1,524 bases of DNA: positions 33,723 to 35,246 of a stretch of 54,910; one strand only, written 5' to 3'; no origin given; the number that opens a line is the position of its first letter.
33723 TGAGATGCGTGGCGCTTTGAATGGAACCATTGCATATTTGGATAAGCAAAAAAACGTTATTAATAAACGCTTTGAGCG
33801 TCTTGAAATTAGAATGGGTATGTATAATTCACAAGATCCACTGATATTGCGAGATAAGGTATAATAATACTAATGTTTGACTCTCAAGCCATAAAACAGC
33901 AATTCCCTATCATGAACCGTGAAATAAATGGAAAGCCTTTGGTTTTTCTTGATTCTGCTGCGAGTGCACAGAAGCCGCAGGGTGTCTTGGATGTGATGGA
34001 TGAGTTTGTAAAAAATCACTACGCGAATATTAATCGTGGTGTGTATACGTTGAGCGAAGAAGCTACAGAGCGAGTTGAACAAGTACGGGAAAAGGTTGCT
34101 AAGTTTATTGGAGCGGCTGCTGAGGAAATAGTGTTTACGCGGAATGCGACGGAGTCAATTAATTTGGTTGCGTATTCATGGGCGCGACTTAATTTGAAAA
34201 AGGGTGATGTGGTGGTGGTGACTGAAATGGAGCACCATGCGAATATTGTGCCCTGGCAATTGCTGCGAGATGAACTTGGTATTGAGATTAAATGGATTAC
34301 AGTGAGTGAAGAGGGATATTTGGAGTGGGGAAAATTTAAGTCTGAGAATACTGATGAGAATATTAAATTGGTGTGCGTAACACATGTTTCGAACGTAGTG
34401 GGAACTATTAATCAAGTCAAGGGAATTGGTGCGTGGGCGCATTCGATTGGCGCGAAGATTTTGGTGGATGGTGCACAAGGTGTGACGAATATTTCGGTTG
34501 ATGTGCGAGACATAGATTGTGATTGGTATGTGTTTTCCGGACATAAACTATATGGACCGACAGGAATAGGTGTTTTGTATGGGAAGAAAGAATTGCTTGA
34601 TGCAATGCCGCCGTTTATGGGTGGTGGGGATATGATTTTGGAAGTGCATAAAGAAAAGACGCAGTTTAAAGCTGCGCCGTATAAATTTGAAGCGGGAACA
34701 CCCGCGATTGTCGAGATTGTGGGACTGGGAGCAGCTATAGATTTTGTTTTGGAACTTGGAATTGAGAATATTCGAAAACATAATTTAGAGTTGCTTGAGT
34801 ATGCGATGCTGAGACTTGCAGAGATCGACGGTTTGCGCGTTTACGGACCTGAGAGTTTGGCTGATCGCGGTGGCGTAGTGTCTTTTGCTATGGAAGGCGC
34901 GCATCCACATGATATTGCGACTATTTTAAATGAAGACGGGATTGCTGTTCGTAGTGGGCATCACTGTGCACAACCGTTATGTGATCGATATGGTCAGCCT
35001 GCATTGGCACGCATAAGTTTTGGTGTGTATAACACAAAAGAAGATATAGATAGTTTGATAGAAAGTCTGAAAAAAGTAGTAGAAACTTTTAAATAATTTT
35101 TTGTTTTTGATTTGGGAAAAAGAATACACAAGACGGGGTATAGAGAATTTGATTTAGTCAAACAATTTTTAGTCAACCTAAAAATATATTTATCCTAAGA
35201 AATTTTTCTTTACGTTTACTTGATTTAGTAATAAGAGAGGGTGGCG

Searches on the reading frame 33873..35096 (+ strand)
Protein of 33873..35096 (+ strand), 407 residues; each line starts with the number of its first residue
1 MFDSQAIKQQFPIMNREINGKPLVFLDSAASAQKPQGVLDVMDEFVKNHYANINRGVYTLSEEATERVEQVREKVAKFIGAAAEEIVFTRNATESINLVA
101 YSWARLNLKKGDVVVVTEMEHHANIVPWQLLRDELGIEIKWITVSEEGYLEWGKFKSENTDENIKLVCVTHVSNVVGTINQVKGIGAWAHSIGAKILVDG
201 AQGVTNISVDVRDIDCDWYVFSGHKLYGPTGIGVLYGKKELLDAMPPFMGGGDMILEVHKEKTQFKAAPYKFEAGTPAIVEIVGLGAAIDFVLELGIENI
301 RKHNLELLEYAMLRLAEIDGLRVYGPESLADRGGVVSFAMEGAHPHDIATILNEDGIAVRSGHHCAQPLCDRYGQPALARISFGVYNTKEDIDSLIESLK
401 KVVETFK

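Call 12: search_protein_families(library=pfam, proteins=[window:33873-35096:+], max_evalue=0.1)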
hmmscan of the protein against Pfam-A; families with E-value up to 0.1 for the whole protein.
window:33873-35096:+ (407 aa): 5 families
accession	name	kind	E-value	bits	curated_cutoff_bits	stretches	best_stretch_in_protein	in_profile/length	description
PF00266.25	Aminotran_5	-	3.4e-143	477.5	21.5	1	24-395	1-371/371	Aminotransferase class-V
PF01212.27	Beta_elim_lyase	-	1.6e-05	24.8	27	1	66-243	32-217/288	Beta-eliminating lyase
PF22580.2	KYNU_C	-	0.0041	17.5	27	1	300-397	1-88/90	Kynureninase C-terminal domain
PF01053.26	Cys_Met_Meta_PP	-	0.069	12.1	27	0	107-201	87-175/381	Cys/Met metabolism PLP-dependent enzyme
PF07653.23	SH3_2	-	0.089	12.9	21.8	0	97-119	15-30/55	Variant SH3 domain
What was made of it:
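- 33873..35096 (+): sufS (cysteine desulfurase), the upstream neighbour. Aminotran_5, E 3.4e-143 (call 12).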

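Call 13: find_related_loci(query=window:33873-35096:+, collection=genome_contigs, flank=4000)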
Query window:33873-35096:+ (407 aa) in genome_contigs; peptide patterns used: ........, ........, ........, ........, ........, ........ (x = any residue, [..] = any of these).
600 stretches matched a pattern (row limit reached: there are more); 596 encode a relative of the query (tblastn E <= 1e-3); the best 80 are kept; 80 distinct loci.
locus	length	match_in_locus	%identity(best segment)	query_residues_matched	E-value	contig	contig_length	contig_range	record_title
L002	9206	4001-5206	53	2-406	3e-144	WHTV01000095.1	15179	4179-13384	MAG: Kiloniellaceae bacterium isolate Dino_bin46 NODE_95_length_15179_cov_9.854271, whole genome shotgun sequence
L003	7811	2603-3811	54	2-406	2e-144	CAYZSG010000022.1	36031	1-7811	MAG TPA_asm: uncultured Candidatus Odyssella sp. isolate SRP287453_co1_169 genome assembly, contig: NODE_1855_length_360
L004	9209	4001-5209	52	2-406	7e-143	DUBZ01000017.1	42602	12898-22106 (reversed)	MAG TPA_asm: Myxococcales bacterium isolate UWMA-0315 NODE_1264_length_42602_cov_0.168647, whole genome shotgun sequence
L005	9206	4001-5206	54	2-407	6e-143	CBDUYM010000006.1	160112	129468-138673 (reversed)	MAG TPA_asm: uncultured Alphaproteobacteria bacterium isolate SRR22302374_binner123_Refined_59 genome assembly, contig:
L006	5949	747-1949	54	6-406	6e-143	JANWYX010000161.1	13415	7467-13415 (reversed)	MAG: Caldilinea sp. isolate SKYG81 k141_763723, whole genome shotgun sequence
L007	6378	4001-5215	51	2-407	1e-142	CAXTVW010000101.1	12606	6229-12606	MAG TPA_asm: uncultured Acetobacteraceae bacterium isolate private_T1894_metawrap_bin.11 genome assembly, contig: privat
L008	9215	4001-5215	51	2-407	3e-142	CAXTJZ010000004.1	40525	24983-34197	MAG TPA_asm: uncultured Acetobacteraceae bacterium isolate private_TS1974_metawrap_bin.10 genome assembly, contig: priva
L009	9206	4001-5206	53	8-406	6e-142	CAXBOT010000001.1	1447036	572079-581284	MAG TPA_asm: uncultured Alphaproteobacteria bacterium isolate ERR2762188_binner12_Refined_81 genome assembly, contig: ER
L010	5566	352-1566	51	2-407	1e-141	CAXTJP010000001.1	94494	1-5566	MAG TPA_asm: uncultured Acetobacteraceae bacterium isolate public_ERR4179389_metawrap_bin.4 genome assembly, contig: pub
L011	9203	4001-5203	52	2-404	7e-141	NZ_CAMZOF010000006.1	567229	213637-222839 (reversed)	Pelagibius sp. Alg239-R121 NODE_6_length_567229_cov_63.5832, whole genome shotgun sequence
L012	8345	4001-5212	54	2-406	5e-141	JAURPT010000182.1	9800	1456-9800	MAG: Alphaproteobacteria bacterium isolate SFB_South_Co_36 k141_4184830, whole genome shotgun sequence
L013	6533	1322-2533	54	2-406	1e-140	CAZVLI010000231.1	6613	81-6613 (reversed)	MAG TPA_asm: uncultured Rhodospirillales bacterium isolate SRP135972_co2_19 genome assembly, contig: NODE_17886_length_6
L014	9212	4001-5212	53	1-406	1e-140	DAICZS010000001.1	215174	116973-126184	MAG TPA_asm: Ferrovaceae bacterium isolate clean1972 NODE_1_length_215174_cov_5.496453, whole genome shotgun sequence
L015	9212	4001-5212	53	1-406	1e-140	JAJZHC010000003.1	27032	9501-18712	MAG: Proteobacteria bacterium isolate LL6.bin58 NODE_1296_length_27032_cov_3.322394, whole genome shotgun sequence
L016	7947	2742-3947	52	2-406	3e-140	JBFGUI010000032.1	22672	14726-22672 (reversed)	MAG: Kiloniellaceae bacterium isolate Mix_sand05.2021.03.G.34 k141_707101_length_22672_cov_12.6955, whole genome shotgun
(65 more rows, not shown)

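Call 15: find_homologous_proteins(query=window:33873-35096:+, max_evalue=1e-80)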
Query window:33873-35096:+ (407 aa): 7994 proteins with E <= 1e-80 among 8000 candidates; the best 120 are listed.
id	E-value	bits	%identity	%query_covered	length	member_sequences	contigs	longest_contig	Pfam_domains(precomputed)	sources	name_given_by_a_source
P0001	4.5e-272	920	100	100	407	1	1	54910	PF00266.26,PF01212.28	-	-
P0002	2.3e-195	667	70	99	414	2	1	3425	PF00266.26,PF01212.28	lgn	-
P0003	7.2e-190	649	70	98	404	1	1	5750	PF00266.26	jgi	-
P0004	8.0e-188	642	68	99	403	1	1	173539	PF00266.26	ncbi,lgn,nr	ncbi:MAG: cysteine desulfurase [bacterium]|nr:cysteine desulfurase [bacterium]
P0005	4.4e-186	637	67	99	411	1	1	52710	PF00266.26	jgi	jgi:cysteine desulfurase/selenocysteine lyase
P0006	3.1e-184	631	67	100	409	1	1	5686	PF00266.26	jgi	jgi:cysteine desulfurase/selenocysteine lyase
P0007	5.2e-182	623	68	98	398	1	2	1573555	PF00266.26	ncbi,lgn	-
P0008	2.1e-180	618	67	99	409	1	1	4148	PF00266.26,PF01212.28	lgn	-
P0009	1.5e-178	612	66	98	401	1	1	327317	PF00266.26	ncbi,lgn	-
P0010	6.4e-172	590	64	100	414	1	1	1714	PF00266.26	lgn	-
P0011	1.5e-170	586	62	99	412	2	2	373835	PF00155.28,PF00266.26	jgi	jgi:cysteine desulfurase / selenocysteine lyase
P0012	1.6e-168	579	61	100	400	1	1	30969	PF00266.26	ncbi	-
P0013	1.2e-161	556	61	99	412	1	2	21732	PF00155.28,PF00266.26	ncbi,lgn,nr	ncbi:MAG: SufS family cysteine desulfurase [bacterium]|nr:SufS family cysteine desulfurase [bacteriu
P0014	2.6e-149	516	57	100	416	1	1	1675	PF00266.26,PF01053.27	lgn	-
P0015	9.5e-149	514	56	100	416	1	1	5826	PF00266.26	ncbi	-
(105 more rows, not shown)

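Call 16: find_encoding_contigs(protein=P0004, flank=5000, max_places=2)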
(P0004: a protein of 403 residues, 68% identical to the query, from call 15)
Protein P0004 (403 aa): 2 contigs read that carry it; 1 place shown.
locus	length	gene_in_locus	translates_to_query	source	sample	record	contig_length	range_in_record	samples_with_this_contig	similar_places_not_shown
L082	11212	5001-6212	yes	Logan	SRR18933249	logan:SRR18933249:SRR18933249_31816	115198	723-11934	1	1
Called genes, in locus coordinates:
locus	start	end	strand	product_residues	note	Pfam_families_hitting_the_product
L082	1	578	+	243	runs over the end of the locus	PF01628:HrcA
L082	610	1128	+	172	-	PF01025:GrpE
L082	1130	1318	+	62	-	-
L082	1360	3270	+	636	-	PF00012:HSP70, PF06723:MreB_Mbl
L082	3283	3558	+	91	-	-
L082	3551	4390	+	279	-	PF00226:DnaJ, PF01556:DnaJ_C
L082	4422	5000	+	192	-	PF01458:SUFBD_core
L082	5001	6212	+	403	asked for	PF00266:Aminotran_5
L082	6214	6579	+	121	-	PF01592:NifU_N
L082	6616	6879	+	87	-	PF13459:Fer4_15, PF13370:Fer4_13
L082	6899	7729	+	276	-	PF13462:Thioredoxin_4, PF01323:DSBA, PF13462:Thioredoxin_4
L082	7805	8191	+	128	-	PF02325:CCB3_YggT (weak)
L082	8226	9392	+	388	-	PF13439:Glyco_transf_4, PF00534:Glycos_transf_1, PF13692:Glyco_trans_1_4, PF13524:Glyco_trans_1_2 (weak), PF20706:GT4-conflict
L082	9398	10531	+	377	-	PF13439:Glyco_transf_4, PF20706:GT4-conflict, PF00534:Glycos_transf_1, PF13692:Glyco_trans_1_4, PF13524:Glyco_trans_1_2 (faint)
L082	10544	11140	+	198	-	PF00132:Hexapep, PF14602:Hexapep_2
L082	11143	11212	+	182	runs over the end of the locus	PF28549:NDPSase_N, PF00293:NUDIX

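Call 17: find_encoding_contigs(protein=P0005, flank=5000, max_places=2)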
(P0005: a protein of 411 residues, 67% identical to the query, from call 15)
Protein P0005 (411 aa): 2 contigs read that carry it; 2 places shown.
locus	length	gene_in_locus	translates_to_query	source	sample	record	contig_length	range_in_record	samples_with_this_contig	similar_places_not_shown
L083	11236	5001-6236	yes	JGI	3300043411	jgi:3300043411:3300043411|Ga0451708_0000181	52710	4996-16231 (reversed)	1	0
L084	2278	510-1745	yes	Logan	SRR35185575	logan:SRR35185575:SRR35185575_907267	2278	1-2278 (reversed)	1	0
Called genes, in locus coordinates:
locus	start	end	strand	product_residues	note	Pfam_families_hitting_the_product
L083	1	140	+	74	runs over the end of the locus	-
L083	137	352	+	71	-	-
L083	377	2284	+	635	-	PF00012:HSP70, PF06723:MreB_Mbl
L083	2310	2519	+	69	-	-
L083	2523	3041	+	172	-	-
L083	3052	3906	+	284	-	PF00226:DnaJ, PF01556:DnaJ_C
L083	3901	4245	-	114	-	-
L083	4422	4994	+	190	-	PF01458:SUFBD_core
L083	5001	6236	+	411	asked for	PF00266:Aminotran_5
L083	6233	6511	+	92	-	-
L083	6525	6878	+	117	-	PF01592:NifU_N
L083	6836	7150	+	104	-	PF13459:Fer4_15, PF13370:Fer4_13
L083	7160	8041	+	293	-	PF01323:DSBA, PF13462:Thioredoxin_4, PF13098:Thioredoxin_2 (faint), PF13462:Thioredoxin_4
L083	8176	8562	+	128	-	-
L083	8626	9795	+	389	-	PF13439:Glyco_transf_4, PF00534:Glycos_transf_1, PF13692:Glyco_trans_1_4, PF20706:GT4-conflict, PF13524:Glyco_trans_1_2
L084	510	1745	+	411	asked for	PF00266:Aminotran_5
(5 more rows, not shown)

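Call 18: find_encoding_contigs(protein=P0007, flank=5000, max_places=2)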
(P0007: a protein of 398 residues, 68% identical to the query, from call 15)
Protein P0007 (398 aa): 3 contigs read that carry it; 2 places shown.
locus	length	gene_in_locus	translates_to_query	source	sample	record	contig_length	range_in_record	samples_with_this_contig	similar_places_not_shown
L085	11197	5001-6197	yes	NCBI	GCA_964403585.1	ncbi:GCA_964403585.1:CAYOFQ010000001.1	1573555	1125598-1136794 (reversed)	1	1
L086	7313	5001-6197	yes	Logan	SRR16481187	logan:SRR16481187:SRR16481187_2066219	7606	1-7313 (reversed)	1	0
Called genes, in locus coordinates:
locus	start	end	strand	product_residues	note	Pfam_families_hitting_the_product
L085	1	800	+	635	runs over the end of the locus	PF00012:HSP70, PF06723:MreB_Mbl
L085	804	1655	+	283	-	PF00226:DnaJ, PF01556:DnaJ_C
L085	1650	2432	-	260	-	-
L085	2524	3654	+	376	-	-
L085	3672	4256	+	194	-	PF01458:SUFBD_core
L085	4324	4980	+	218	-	-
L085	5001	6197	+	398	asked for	PF00266:Aminotran_5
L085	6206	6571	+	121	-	PF01592:NifU_N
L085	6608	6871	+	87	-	PF13459:Fer4_15, PF13370:Fer4_13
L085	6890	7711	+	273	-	PF13462:Thioredoxin_4, PF01323:DSBA, PF13098:Thioredoxin_2 (faint), PF13462:Thioredoxin_4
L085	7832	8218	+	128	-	-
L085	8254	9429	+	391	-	PF13439:Glyco_transf_4, PF20706:GT4-conflict, PF00534:Glycos_transf_1, PF13692:Glyco_trans_1_4, PF13524:Glyco_trans_1_2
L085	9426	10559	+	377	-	PF13439:Glyco_transf_4, PF20706:GT4-conflict, PF00534:Glycos_transf_1, PF13692:Glyco_trans_1_4, PF13524:Glyco_trans_1_2 (weak)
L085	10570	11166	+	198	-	PF00132:Hexapep, PF14602:Hexapep_2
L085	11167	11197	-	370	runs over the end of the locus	-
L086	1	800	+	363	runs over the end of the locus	?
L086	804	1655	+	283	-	PF00226:DnaJ, PF01556:DnaJ_C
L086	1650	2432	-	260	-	-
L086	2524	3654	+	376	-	-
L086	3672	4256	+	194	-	PF01458:SUFBD_core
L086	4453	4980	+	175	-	-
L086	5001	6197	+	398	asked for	PF00266:Aminotran_5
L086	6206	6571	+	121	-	PF01592:NifU_N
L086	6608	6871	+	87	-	PF13459:Fer4_15, PF13370:Fer4_13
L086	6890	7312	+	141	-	?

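Call 19: find_encoding_contigs(protein=P0003, flank=5000, max_places=2)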
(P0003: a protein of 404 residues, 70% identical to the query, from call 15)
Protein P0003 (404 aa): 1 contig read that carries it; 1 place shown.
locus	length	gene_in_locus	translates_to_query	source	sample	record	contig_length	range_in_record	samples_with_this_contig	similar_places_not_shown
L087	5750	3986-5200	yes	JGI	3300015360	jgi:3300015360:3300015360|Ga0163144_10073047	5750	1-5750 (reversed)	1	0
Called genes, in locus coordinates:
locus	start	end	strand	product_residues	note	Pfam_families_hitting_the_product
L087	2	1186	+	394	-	?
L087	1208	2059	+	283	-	PF00226:DnaJ, PF01556:DnaJ_C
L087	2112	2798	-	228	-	-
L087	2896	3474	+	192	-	PF01458:SUFBD_core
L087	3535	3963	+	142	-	-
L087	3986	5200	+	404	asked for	PF00266:Aminotran_5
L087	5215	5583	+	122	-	PF01592:NifU_N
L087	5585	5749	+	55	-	?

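Call 22: find_encoding_contigs(protein=P0002, flank=5000, max_places=2)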
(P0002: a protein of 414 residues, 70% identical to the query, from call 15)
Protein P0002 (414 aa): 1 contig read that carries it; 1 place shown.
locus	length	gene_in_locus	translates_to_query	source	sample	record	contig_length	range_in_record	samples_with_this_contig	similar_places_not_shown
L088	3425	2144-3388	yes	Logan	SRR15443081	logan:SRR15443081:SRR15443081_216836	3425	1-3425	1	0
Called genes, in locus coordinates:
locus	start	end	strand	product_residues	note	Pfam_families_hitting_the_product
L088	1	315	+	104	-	?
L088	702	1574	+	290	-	PF00226:DnaJ, PF01556:DnaJ_C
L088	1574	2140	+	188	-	PF01458:SUFBD_core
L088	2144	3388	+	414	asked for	PF00266:Aminotran_5, PF01212:Beta_elim_lyase (weak)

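Call 23: find_encoding_contigs(protein=P0006, flank=5000, max_places=2)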
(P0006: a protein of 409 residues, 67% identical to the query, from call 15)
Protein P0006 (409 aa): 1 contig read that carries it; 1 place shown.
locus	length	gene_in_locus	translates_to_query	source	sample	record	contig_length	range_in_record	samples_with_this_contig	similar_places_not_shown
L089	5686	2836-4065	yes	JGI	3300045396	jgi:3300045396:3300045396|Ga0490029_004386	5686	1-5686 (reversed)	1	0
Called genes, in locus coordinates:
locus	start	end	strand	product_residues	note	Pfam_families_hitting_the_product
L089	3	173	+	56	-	?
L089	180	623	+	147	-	-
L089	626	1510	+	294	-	PF00226:DnaJ, PF01556:DnaJ_C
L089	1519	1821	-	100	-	-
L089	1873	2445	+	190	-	PF01458:SUFBD_core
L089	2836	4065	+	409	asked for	PF00266:Aminotran_5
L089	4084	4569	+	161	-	PF04073:tRNA_edit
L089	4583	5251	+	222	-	-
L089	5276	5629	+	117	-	PF01592:NifU_N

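Call 42: find_encoding_contigs(protein=P0008, flank=4000, max_places=2)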
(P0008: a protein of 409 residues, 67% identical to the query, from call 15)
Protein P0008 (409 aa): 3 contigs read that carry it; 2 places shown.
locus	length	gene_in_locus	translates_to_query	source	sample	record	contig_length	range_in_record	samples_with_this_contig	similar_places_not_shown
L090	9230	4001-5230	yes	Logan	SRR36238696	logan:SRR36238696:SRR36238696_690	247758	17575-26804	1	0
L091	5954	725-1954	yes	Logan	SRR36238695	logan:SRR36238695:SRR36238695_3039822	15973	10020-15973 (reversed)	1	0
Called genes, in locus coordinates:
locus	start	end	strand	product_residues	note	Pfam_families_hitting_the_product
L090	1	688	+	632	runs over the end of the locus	PF00012:HSP70, PF06723:MreB_Mbl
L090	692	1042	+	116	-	PF00903:Glyoxalase, PF12681:Glyoxalase_2 (faint), PF19581:Glyoxalase_7 (weak)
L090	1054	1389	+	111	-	-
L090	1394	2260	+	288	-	PF00226:DnaJ, PF01556:DnaJ_C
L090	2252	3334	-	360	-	-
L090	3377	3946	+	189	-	PF01458:SUFBD_core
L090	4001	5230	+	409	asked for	PF00266:Aminotran_5, PF01212:Beta_elim_lyase (weak)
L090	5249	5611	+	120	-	PF01592:NifU_N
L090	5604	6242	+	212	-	PF02698:DUF218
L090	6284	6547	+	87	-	PF13459:Fer4_15, PF13370:Fer4_13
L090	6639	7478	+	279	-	PF13098:Thioredoxin_2, PF13462:Thioredoxin_4, PF01323:DSBA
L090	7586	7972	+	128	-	PF02325:CCB3_YggT (weak)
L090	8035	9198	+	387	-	PF13439:Glyco_transf_4 (weak), PF00534:Glycos_transf_1, PF20706:GT4-conflict, PF13692:Glyco_trans_1_4, PF13524:Glyco_trans_1_2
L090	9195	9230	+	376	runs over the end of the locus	PF13439:Glyco_transf_4, PF20706:GT4-conflict, PF00534:Glycos_transf_1, PF13692:Glyco_trans_1_4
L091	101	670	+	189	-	PF01458:SUFBD_core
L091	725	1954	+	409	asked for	PF00266:Aminotran_5, PF01212:Beta_elim_lyase (weak)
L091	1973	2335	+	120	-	PF01592:NifU_N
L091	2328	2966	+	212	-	PF02698:DUF218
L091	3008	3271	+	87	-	PF13459:Fer4_15, PF13370:Fer4_13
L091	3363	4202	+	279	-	PF13098:Thioredoxin_2, PF13462:Thioredoxin_4, PF01323:DSBA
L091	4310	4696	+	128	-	PF02325:CCB3_YggT (weak)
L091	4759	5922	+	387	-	PF13439:Glyco_transf_4 (weak), PF00534:Glycos_transf_1, PF20706:GT4-conflict, PF13692:Glyco_trans_1_4, PF13524:Glyco_trans_1_2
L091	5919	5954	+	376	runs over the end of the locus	PF13439:Glyco_transf_4, PF20706:GT4-conflict, PF00534:Glycos_transf_1, PF13692:Glyco_trans_1_4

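Call 43: find_encoding_contigs(protein=P0009, flank=4000, max_places=2)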
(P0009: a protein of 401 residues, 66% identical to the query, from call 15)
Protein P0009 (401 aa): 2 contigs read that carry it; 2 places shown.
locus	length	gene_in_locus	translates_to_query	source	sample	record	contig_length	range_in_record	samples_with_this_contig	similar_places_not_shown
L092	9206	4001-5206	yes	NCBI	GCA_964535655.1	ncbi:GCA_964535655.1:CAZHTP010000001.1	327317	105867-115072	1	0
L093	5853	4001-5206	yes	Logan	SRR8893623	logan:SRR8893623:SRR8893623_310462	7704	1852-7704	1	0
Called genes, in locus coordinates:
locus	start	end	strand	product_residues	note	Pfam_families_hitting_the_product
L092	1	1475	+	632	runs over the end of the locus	PF00012:HSP70, PF06723:MreB_Mbl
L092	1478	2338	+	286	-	-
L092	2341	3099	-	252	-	-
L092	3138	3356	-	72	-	-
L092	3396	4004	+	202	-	PF01458:SUFBD_core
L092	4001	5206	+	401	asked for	PF00266:Aminotran_5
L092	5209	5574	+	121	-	PF01592:NifU_N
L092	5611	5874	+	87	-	PF13459:Fer4_15, PF13370:Fer4_13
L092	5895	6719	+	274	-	PF01323:DSBA, PF13462:Thioredoxin_4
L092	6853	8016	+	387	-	PF13439:Glyco_transf_4, PF00534:Glycos_transf_1, PF13692:Glyco_trans_1_4, PF20706:GT4-conflict (weak), PF13524:Glyco_trans_1_2 (weak)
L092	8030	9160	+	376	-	PF13439:Glyco_transf_4, PF20706:GT4-conflict, PF00534:Glycos_transf_1, PF13692:Glyco_trans_1_4, PF13524:Glyco_trans_1_2 (weak)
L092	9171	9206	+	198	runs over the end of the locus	PF00132:Hexapep, PF14602:Hexapep_2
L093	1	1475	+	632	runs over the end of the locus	PF00012:HSP70, PF06723:MreB_Mbl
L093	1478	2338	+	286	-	-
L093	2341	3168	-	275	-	-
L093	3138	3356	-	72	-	-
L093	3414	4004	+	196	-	PF01458:SUFBD_core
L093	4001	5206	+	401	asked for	PF00266:Aminotran_5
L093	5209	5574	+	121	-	PF01592:NifU_N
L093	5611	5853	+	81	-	?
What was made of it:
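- Orthologous sites are empty in six related lineages that share the gene order dnaK-dnaJ-sufBD-sufS-sufU-fdx-dsbA-GT4-GT4 (calls 16, 18, 19, 42, 43).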

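Call 44: find_encoding_contigs(protein=P0011, flank=4000, max_places=2)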
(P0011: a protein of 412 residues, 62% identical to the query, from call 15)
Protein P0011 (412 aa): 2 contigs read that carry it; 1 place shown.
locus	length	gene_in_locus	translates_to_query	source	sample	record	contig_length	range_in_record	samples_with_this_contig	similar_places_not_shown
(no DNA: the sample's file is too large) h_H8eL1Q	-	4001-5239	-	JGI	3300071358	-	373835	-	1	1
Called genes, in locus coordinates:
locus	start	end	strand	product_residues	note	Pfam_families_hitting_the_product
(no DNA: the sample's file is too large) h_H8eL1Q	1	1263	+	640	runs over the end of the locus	PF00012:HSP70, PF06723:MreB_Mbl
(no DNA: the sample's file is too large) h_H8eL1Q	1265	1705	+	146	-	PF00583:Acetyltransf_1, PF13508:Acetyltransf_7 (weak)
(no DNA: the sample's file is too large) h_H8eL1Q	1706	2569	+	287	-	PF00226:DnaJ, PF01556:DnaJ_C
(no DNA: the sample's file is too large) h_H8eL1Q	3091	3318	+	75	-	-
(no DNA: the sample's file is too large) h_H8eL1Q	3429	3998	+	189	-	PF01458:SUFBD_core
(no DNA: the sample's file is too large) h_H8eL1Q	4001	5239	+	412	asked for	PF00155:Aminotran_1_2 (weak), PF00266:Aminotran_5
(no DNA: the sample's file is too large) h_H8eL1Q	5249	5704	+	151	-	PF01230:HIT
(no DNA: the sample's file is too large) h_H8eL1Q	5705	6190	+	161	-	PF04073:tRNA_edit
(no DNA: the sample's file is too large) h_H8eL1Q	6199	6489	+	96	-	-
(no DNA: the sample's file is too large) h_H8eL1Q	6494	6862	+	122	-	PF01592:NifU_N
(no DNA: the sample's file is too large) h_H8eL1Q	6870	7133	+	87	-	PF13459:Fer4_15, PF13370:Fer4_13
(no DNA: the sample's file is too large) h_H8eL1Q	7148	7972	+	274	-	PF01323:DSBA, PF13462:Thioredoxin_4, PF13098:Thioredoxin_2 (faint), PF13462:Thioredoxin_4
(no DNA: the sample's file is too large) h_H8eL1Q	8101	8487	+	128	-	PF02325:CCB3_YggT (weak)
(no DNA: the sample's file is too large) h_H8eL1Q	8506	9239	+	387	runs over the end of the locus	PF13439:Glyco_transf_4, PF00534:Glycos_transf_1, PF13692:Glyco_trans_1_4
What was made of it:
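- In three related lineages the same slot holds protein genes (calls 17, 23, 44).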
